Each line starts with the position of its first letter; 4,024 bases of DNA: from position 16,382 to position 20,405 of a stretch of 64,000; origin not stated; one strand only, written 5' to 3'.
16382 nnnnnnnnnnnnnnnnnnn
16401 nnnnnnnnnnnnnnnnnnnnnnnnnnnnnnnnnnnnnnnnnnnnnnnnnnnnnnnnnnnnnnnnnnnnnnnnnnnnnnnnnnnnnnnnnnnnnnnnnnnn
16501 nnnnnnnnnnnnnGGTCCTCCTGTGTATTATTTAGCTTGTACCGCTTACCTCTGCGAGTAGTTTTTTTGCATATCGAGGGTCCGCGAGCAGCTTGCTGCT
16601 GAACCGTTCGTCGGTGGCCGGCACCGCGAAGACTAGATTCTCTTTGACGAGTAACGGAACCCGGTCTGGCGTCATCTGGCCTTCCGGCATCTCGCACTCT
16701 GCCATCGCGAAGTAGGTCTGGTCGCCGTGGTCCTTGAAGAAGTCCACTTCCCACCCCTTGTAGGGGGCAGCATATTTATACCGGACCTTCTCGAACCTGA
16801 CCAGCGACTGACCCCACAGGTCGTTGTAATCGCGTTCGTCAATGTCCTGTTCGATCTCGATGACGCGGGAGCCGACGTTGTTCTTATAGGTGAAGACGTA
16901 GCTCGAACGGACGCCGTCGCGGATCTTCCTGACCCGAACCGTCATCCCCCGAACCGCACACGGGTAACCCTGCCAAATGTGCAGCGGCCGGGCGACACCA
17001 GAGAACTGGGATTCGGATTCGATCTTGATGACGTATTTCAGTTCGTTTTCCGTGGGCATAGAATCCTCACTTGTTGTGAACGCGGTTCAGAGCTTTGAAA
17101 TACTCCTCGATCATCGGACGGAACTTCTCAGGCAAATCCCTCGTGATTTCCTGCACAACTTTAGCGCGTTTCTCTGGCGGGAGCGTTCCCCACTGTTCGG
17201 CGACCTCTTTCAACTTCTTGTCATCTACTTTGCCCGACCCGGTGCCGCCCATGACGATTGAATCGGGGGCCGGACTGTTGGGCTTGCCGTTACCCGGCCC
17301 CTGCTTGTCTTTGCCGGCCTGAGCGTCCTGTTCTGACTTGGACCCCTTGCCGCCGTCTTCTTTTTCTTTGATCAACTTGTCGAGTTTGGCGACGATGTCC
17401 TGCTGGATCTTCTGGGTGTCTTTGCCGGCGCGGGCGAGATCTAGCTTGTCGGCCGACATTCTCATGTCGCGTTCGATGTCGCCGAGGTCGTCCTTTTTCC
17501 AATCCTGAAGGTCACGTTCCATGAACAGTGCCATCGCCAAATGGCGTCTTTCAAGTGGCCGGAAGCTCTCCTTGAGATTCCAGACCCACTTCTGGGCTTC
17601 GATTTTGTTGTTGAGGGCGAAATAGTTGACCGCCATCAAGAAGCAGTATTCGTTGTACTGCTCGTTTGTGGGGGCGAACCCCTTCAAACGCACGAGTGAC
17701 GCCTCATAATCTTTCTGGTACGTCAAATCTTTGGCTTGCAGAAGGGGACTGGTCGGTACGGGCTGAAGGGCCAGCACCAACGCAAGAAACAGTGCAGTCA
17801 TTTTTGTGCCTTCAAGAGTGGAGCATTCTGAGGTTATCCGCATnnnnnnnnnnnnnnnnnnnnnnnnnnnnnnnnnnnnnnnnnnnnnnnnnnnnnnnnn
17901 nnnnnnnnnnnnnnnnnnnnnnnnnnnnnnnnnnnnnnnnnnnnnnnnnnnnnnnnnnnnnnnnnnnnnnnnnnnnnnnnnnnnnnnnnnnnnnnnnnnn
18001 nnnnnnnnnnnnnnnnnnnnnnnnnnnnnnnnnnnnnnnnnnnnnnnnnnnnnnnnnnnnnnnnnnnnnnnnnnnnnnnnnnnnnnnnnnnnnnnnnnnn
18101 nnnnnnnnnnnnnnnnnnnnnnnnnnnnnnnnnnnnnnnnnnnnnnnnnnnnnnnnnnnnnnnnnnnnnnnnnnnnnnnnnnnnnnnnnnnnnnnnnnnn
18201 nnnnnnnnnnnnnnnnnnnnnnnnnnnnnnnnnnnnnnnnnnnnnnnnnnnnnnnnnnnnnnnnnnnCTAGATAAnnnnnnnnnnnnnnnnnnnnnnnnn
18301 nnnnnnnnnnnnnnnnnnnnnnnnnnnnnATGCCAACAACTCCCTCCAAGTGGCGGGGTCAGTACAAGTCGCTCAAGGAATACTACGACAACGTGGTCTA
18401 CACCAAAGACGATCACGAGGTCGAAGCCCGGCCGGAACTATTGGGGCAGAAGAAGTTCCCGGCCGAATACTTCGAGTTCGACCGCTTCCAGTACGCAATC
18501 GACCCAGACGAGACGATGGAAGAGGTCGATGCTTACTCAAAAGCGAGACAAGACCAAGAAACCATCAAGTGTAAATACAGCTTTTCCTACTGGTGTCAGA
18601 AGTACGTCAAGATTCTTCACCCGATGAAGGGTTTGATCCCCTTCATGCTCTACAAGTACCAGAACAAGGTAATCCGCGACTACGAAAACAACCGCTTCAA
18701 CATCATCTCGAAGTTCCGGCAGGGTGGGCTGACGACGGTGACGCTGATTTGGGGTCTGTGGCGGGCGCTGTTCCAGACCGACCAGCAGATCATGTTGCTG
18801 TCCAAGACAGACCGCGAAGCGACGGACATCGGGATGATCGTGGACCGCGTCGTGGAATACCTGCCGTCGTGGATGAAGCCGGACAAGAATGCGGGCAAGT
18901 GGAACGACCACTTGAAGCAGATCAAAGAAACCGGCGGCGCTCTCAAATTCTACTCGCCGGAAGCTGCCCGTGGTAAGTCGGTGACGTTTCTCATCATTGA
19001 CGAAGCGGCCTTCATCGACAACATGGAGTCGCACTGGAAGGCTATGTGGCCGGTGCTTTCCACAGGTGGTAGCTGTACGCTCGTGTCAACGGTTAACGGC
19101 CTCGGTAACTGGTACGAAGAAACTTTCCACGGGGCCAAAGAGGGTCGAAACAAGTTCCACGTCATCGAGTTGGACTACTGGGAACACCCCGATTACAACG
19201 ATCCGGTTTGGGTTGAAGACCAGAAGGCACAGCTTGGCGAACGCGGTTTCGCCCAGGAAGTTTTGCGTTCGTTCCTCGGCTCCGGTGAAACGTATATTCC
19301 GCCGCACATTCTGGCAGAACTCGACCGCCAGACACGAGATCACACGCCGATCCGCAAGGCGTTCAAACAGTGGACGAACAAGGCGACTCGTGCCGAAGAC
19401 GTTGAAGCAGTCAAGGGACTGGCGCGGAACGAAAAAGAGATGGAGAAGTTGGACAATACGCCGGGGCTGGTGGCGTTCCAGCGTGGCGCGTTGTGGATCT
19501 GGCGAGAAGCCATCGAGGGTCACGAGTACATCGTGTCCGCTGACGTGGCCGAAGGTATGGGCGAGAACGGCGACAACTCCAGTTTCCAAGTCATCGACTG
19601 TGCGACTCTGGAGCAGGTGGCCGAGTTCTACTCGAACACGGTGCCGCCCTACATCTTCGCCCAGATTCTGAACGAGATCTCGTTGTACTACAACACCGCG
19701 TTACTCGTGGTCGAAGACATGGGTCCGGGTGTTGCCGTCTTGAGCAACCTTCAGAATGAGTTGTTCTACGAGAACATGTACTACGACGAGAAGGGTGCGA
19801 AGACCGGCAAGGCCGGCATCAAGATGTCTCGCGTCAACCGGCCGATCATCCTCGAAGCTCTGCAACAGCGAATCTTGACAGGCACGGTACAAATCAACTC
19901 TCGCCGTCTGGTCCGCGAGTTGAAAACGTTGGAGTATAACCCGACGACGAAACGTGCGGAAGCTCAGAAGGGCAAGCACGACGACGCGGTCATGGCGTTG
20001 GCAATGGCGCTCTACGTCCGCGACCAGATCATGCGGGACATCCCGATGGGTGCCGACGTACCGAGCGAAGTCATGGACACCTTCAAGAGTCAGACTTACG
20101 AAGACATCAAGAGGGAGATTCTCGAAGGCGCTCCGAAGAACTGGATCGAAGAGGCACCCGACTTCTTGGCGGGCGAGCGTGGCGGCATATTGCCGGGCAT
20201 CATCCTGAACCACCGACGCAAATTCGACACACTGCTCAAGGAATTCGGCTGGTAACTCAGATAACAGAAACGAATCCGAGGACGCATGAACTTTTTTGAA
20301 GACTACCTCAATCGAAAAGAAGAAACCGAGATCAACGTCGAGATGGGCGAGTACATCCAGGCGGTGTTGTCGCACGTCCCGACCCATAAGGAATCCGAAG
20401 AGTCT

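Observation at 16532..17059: CYTH (triphosphate tunnel) domain protein in a phage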

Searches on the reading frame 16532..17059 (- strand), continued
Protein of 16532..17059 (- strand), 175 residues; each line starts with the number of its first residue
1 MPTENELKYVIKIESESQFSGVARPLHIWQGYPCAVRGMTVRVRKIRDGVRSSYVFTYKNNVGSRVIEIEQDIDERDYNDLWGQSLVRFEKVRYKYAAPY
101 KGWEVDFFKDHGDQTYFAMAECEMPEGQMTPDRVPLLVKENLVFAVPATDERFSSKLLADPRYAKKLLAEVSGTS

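Call 29: find_related_loci(query=A1, collection=viral_contigs, flank=6000)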
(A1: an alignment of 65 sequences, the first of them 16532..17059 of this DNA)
Query A1 (175 aa) in viral_contigs; peptide patterns used: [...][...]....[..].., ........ (x = any residue, [..] = any of these).
203 stretches matched a pattern; 50 encode a relative of the query (tblastn E <= 1e-3); 50 distinct loci.
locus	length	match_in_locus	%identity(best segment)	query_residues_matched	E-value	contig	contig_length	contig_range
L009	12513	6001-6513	75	1-171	1e-89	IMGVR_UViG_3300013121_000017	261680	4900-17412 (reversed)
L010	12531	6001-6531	53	1-173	1e-57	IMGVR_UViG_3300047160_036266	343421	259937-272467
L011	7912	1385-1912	49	1-171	4e-52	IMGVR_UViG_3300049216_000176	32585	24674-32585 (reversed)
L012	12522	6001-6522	49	1-171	1e-51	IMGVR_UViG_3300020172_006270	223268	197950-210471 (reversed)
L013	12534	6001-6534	49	1-172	3e-51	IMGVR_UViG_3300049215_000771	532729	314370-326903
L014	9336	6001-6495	50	1-167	1e-50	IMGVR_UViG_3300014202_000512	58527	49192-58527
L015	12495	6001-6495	50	1-167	1e-50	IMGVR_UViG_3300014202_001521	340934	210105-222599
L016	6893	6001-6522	48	1-171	1e-50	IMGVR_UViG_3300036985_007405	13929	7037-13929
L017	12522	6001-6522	48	1-175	2e-50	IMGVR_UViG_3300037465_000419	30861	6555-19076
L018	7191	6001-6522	47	1-171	6e-50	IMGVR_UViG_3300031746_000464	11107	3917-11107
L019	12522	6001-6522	47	1-171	6e-50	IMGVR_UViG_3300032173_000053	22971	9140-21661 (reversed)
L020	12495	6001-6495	51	1-167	6e-50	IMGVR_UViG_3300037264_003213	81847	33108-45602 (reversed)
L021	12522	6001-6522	49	1-171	1e-49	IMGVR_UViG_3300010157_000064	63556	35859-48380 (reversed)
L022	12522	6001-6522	49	1-171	1e-49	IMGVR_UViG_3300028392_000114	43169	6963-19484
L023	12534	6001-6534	45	1-175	3e-48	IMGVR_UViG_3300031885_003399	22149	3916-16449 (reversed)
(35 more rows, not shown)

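Call 46: find_related_loci(query=A1, collection=genome_contigs, flank=5000)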
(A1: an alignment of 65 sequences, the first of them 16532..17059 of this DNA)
Query A1 (175 aa) in genome_contigs; peptide patterns used: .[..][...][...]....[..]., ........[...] (x = any residue, [..] = any of these).
156 stretches matched a pattern; 134 encode a relative of the query (tblastn E <= 1e-3); the best 80 are kept; 80 distinct loci.
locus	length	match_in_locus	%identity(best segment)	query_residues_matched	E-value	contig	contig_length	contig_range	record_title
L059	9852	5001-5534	48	1-173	5e-50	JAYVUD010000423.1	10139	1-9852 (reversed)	MAG: Chloracidobacterium sp. isolate GL74_UP_metabinner_11 GL74_UP_metabinner_11_422, whole genome shotgun sequence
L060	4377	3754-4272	40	1-171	5e-37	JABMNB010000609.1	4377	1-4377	MAG: Rhodospirillales bacterium isolate bin.534 k141_5117037, whole genome shotgun sequence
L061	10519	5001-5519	41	1-171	4e-35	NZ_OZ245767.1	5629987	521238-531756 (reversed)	MAG: Reyranella sp. isolate d6c96d0b-8d00-4f59-9536-c1456362ed19 chromosome 1, complete sequence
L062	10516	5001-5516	43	1-171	3e-35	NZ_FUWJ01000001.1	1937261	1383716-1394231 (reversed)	Enhydrobacter aerosaccus strain ATCC 27094, whole genome shotgun sequence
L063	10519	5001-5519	42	1-171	1e-34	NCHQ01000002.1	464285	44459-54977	MAG: Rhodospirillales bacterium 24-66-33 04302015_24_scaffold_4, whole genome shotgun sequence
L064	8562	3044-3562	39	1-172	2e-34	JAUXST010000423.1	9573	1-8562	MAG: Reyranella sp. isolate C13_concoct.bin.131 C13_k141_173296, whole genome shotgun sequence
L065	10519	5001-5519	40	1-171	2e-34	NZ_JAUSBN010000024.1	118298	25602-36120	MAG: Reyranella sp. isolate E6_metabat.bin.68 E6_k141_502161, whole genome shotgun sequence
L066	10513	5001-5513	41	1-170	1e-34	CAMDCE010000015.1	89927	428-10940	MAG: Asaia bogorensis isolate MaH-04nov19-32 genome assembly, contig: MaH-04nov19-C358, whole genome shotgun sequence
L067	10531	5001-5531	39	1-175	3e-34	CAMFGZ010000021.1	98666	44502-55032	MAG: uncultured Rhodospirillaceae bacterium isolate SRR9109403_bin.6_metaWRAP_v1.3_MAG genome assembly, contig: ERZ12289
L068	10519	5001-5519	40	1-171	3e-34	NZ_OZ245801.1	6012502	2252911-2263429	MAG: Reyranella sp. isolate 1b7baf7f-a1bb-461f-a1bd-400e2722d697 chromosome 1, complete sequence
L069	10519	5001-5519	40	1-171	9e-34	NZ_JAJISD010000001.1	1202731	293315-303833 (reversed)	Reyranella aquatilis strain KCTC 52223 contig1, whole genome shotgun sequence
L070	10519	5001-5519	41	1-171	6e-34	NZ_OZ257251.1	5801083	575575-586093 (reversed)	MAG: Reyranella sp. isolate f0431ea5-77df-4713-9fc6-40bca345d698 chromosome 1, complete sequence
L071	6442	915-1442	39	1-175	5e-34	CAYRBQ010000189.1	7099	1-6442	MAG TPA_asm: uncultured Reyranella sp. isolate SRP287051_co1_121 genome assembly, contig: NODE_12979_length_7099_cov_6.7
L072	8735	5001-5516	40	1-171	1e-33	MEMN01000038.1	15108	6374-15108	MAG: Alphaproteobacteria bacterium RIFCSPHIGHO2_12_FULL_66_14 rifcsphigho2_12_scaffold_14953, whole genome shotgun seque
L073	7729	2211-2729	41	1-171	1e-33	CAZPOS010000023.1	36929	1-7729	MAG TPA_asm: uncultured Reyranella sp. isolate SRP294416_co1_138 genome assembly, contig: NODE_1875_length_36929_cov_7.6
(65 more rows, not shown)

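Call 51: search_protein_families(library=padloc, proteins=[window:16532-17059:-], max_evalue=0.01)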
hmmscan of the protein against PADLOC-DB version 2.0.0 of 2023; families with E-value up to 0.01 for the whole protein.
window:16532-17059:- (175 aa): 0 families

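Call 52: fold_search(model_id=the predicted structure, library=viral)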
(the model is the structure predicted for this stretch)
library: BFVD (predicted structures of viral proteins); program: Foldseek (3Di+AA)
matches with E <= 10: 654; with E <= 0.001: 18
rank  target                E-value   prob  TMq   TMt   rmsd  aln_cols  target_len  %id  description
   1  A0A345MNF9            1.9e-12  1.00  0.82  0.79   3.0       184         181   27  (no name in the UniProt tables at hand)
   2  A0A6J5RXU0            6.8e-09  1.00  0.68  0.68   4.4       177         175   21  CYTH domain containing protein [uncultured Caudovirales phage]
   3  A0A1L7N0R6            1.5e-08  1.00  0.70  0.59   4.9       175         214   18  CYTH domain-containing protein [Ralstonia phage RP12]
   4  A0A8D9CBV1            2.0e-08  1.00  0.66  0.68   4.0       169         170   20  Putative phosphatase [uncultured marine phage]
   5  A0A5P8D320            2.0e-07  1.00  0.68  0.63   5.0       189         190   18  (no name in the UniProt tables at hand)
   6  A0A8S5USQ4            2.9e-07  1.00  0.68  0.16   5.4       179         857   20  Uncharacterized protein [Myoviridae sp. ctijX18]
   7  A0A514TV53            6.1e-07  1.00  0.65  0.25   5.6       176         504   17  Putative CytH-like phosphatase [Aeromonas phage D3]
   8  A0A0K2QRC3            6.5e-07  1.00  0.61  0.36   9.3       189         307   20  Uncharacterized protein [Ralstonia phage RSF1]
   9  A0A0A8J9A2            1.9e-06  1.00  0.69  0.26   4.9       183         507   20  Uncharacterized protein [Ralstonia phage RSL2]
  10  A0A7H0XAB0            3.5e-06  1.00  0.58  0.26   6.3       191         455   18  (no name in the UniProt tables at hand)
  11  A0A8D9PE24            6.5e-06  1.00  0.65  0.66   3.6       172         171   19  CYTH domain-containing protein [Bacteriophage sp.]
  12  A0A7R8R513            1.4e-05  1.00  0.60  0.59   4.4       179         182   18  Uncharacterized protein [Klebsiella phage vB_KvM-Eowyn]
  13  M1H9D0                9.2e-05  1.00  0.43  0.25   7.3       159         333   15  (no name in the UniProt tables at hand)
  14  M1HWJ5                9.7e-05  1.00  0.39  0.38  11.2       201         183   12  (no name in the UniProt tables at hand)
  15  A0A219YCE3            1.2e-04  1.00  0.55  0.61   6.7       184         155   20  CYTH domain-containing protein [Aeromonas phage 65.2]
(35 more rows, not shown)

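Call 71: search_protein_representatives(alignment_id=A1)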
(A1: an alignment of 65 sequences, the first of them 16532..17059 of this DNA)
Query: 65 sequences, 178 profile positions. Proteins with E-value up to 0.001 (for the whole library): 3963; up to 1e-10: 647; up to 1e-30: 236. The best 150 are listed.
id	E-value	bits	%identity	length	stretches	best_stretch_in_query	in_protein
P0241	3.9e-71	254.9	-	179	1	1-174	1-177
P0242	1.6e-70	252.8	-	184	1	1-177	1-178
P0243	1.0e-67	243.7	-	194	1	1-176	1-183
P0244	8.9e-67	240.7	-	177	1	1-174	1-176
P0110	3.5e-66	238.8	-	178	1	1-175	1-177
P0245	1.4e-65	236.8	-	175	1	1-174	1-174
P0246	1.2e-61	224.0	-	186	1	1-174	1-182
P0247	4.0e-61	222.3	-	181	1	1-175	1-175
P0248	1.1e-60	220.8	-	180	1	1-175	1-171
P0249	2.5e-59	216.4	-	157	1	34-176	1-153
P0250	3.0e-59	216.2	-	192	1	1-175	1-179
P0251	5.1e-58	212.2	-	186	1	1-173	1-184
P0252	6.9e-58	211.7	-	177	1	1-175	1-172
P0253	9.9e-58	211.2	-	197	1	1-174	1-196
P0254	4.4e-57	209.1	-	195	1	1-174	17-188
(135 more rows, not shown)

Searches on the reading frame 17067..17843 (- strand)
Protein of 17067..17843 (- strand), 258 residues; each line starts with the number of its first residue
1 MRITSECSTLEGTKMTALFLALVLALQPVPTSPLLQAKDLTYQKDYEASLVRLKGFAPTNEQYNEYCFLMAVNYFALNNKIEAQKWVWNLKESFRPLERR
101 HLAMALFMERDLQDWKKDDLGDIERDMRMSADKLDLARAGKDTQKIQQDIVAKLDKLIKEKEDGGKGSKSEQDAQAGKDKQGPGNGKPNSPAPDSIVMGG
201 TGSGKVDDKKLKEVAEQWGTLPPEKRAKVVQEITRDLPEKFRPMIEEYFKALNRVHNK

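Call 21: search_protein_families(library=pfam, proteins=[window:17067-17843:-], max_evalue=0.01)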
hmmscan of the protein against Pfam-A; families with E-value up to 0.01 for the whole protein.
window:17067-17843:- (258 aa): 0 families

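Call 40: search_protein_families(library=phrogs, proteins=[window:17067-17843:-], max_evalue=0.001)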
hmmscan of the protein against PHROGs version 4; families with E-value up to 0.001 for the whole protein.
window:17067-17843:- (258 aa): 0 families

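Call 51: search_protein_families(library=padloc, proteins=[window:17067-17843:-], max_evalue=0.01)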
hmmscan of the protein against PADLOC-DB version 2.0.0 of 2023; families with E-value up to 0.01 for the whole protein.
window:17067-17843:- (258 aa): 0 families

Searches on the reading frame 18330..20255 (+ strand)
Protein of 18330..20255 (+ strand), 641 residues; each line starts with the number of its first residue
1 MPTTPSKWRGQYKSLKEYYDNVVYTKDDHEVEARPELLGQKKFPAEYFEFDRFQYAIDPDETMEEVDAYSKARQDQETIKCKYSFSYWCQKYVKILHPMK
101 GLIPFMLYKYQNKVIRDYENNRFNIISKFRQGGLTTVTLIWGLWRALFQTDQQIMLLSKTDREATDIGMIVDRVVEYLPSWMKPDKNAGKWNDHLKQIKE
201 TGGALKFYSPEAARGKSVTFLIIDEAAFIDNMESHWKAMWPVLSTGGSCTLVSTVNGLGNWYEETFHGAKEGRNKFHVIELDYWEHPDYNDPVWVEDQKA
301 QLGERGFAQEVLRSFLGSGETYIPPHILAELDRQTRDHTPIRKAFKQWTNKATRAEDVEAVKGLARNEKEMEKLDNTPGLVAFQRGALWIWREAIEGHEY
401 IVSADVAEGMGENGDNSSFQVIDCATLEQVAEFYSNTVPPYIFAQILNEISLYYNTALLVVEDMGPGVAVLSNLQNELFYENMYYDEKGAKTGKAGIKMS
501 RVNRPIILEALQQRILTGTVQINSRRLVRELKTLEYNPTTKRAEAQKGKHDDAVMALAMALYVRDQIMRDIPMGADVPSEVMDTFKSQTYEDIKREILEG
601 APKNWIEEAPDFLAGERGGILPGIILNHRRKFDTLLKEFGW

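Call 21: search_protein_families(library=pfam, proteins=[window:18330-20255:+], max_evalue=0.01)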
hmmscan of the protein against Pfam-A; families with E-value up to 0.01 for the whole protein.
window:18330-20255:+ (641 aa): 3 families
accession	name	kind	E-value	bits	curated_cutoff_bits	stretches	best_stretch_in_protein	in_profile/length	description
PF03237.21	Terminase_6N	-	1.9e-09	37.9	22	1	128-321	4-206/215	Terminase large subunit, T4likevirus-type, N-terminal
PF17289.8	Terminase_6C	-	0.00024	21.6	22.6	1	404-561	3-152/155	Terminase RNaseH-like domain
PF05127.21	NAT10_TcmA_helicase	-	0.0055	17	22.7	0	150-264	25-127/176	RNA cytidine acetyltransferase NAT10/TcmA, helicase domain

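Call 76: search_dna_similar(query=window:18330-20255:+, collection=phages, mode=protein, max_rows=15)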
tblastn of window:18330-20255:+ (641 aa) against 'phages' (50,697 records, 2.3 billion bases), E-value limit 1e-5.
Records with a match: 2928; places in all: 2931; records where one place covers at least 80% of the query: 343.
Best place of each record, by identity: <60% 2928.
By first word of the organism name: Escherichia 739; Synechococcus 378; Klebsiella 331; Vibrio 268; Salmonella 202; Shigella 95; Aeromonas 81; Stx2a-converting 81; Acinetobacter 71; Cyanophage 61; and 73 more.
By host as written in the record: - 670; Escherichia coli 278; Klebsiella pneumoniae 115; Synechococcus 107; Escherichia coli O157:H7 43; Synechococcus sp. 38; Salmonella enterica 29; Synechococcus sp. WH7803 28; and 642 more.
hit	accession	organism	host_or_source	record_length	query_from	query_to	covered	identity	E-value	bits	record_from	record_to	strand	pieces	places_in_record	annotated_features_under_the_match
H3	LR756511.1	uncultured phage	metagenomic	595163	6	641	99%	52.6%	0e+0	686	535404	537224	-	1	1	record has no annotation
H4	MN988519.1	Rhizobium phage RHph_I1_18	Rhizobium phaseoli I1_18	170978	76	627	86%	29.9%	3e-50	194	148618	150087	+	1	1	terminase large subunit protein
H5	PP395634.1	Microcystis phage Mel-JY01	Microcystis elabens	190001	66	585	81%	31.2%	5e-67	244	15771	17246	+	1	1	large terminase protein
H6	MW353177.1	Flavobacterium phage vB_FspM_immuto_13-6C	Flavobacterium sp. LMO8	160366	76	585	80%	31.5%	3e-63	233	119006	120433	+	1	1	terminase large subunit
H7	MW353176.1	Flavobacterium phage vB_FspM_immuto_3-5A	Flavobacterium sp. LMO8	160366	76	585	80%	31.5%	6e-63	232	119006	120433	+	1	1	terminase large subunit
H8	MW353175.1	Flavobacterium phage vB_FspM_immuto_2-6A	Flavobacterium sp. LMO8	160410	76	585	80%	31.5%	6e-63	232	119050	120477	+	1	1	terminase large subunit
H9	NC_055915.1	Flavobacterium phage vB_FspM_immuto_2-6A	Flavobacterium sp. LMO8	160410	76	585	80%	31.5%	6e-63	232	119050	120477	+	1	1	terminase large subunit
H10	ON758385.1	Xanthomonas phage BUDD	Xanthomonas sp.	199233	49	601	86%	28.1%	7e-48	187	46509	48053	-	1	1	terminase large subunit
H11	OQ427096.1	Xanthomonas phage X1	Xanthomonas campestris pv. campestris ...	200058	74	601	82%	28.5%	4e-48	188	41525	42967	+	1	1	terminase large subunit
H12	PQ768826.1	Vibrio phage Bakedbeans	Vibrio campbellii BB120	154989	55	593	84%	27.7%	3e-43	173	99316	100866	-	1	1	terminase DNA packaging enzyme large subunit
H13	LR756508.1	uncultured phage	metagenomic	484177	76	587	80%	29.0%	2e-51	198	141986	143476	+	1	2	record has no annotation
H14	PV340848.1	Synechococcus phage Sf-CH11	Synechococcus sp. WH8102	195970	74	625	86%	26.9%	2e-37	156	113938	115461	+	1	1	terminase large subunit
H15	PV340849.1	Synechococcus phage Sf-CH1a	Synechococcus sp. WH8102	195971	74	625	86%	26.9%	2e-37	156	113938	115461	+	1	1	terminase large subunit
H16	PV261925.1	Synechococcus phage RB11-B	Synechococcus sp. MW02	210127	74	608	83%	27.7%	6e-43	172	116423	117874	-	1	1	terminase large subunit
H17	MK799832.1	Synechococcus phage S-B05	Synechococcus sp. MW02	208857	74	608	83%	27.7%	6e-43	172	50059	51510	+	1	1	terminase DNA packaging enzyme large subunit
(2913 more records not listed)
